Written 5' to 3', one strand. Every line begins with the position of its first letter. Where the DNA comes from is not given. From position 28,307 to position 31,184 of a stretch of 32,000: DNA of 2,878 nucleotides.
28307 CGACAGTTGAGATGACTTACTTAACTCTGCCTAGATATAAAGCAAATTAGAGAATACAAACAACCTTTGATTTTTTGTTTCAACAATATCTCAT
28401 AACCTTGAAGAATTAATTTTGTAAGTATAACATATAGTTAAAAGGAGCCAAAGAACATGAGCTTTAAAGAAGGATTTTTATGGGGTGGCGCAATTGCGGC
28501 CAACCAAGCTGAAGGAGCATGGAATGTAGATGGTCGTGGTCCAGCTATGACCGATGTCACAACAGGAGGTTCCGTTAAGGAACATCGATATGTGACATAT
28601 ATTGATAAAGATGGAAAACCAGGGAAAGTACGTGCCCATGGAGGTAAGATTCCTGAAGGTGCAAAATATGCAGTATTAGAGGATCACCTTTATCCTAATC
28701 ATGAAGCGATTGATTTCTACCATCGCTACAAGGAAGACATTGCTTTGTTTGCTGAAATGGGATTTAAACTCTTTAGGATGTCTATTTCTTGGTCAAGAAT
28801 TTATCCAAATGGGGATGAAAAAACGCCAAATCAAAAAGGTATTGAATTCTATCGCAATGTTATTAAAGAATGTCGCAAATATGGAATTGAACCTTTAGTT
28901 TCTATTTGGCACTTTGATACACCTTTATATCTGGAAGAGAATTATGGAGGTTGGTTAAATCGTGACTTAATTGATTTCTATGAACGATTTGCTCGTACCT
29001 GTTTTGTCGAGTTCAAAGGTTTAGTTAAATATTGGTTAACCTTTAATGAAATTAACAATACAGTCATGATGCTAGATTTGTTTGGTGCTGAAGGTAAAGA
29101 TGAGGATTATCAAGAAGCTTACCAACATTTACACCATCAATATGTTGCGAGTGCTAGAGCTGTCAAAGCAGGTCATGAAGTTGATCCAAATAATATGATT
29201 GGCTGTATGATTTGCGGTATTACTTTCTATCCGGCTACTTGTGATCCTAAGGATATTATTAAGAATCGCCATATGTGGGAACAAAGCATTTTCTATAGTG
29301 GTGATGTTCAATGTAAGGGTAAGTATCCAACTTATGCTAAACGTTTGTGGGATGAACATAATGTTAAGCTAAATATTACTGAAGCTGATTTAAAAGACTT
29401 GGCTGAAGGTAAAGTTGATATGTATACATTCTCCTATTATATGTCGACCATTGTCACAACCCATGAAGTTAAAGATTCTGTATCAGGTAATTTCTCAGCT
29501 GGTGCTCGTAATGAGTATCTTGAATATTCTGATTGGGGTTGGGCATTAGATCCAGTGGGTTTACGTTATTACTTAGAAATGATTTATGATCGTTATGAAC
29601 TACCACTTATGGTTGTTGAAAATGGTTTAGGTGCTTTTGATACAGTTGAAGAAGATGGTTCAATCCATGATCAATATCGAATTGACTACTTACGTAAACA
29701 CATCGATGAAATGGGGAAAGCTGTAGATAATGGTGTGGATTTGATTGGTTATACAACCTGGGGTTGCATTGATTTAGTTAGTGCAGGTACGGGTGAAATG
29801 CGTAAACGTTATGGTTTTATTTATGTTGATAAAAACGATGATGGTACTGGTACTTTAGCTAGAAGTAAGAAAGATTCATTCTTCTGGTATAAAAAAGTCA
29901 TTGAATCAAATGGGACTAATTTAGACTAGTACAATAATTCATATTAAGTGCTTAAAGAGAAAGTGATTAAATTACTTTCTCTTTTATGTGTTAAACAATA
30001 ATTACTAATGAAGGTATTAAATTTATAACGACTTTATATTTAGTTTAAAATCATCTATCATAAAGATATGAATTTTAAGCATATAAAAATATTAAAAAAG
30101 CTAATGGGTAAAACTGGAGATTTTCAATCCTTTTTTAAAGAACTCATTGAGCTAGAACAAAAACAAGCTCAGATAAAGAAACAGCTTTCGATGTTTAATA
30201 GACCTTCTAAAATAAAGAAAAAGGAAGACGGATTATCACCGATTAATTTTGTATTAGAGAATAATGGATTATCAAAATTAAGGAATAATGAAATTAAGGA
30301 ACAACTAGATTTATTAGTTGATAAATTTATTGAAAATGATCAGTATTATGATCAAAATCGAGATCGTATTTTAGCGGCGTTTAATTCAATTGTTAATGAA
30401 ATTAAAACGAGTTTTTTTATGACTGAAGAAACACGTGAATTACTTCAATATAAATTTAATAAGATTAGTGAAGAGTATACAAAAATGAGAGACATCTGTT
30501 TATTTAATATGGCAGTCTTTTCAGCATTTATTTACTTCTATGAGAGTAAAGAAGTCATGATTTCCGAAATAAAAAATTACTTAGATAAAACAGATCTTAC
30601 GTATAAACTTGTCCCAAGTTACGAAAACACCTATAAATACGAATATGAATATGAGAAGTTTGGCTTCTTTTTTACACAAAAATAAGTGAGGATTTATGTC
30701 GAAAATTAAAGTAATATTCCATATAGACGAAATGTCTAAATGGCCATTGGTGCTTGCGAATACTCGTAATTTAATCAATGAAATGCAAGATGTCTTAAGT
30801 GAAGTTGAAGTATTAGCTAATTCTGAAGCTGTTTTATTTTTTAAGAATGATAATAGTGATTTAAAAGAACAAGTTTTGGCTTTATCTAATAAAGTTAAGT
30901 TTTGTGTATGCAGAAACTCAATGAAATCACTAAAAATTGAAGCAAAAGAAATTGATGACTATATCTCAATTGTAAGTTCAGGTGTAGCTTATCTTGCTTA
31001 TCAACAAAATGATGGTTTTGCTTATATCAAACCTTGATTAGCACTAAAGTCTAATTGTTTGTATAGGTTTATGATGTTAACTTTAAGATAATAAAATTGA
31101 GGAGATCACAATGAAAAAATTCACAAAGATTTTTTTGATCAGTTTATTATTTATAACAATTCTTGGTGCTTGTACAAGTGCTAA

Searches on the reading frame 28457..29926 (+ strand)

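Call 84: search_protein_families(library=pfam, proteins=[window:28457-29926:+], max_evalue=0.0001)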
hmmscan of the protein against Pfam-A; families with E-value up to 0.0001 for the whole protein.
window:28457-29926:+ (490 aa): 1 family
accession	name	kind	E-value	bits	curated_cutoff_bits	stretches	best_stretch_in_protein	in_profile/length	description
PF00232.24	Glyco_hydro_1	-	1.7e-122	409.6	22.6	2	83-486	52-452/453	Glycosyl hydrolase family 1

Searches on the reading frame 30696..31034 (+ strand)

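Call 84: search_protein_families(library=pfam, proteins=[window:30696-31034:+], max_evalue=0.0001)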
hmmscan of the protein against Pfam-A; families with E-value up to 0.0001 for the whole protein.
window:30696-31034:+ (113 aa): 1 family
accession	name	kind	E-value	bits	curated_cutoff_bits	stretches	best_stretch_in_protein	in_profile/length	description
PF02635.20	DsrE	-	2.5e-08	34.6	22.7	1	11-113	14-116/116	DsrE/DsrF-like family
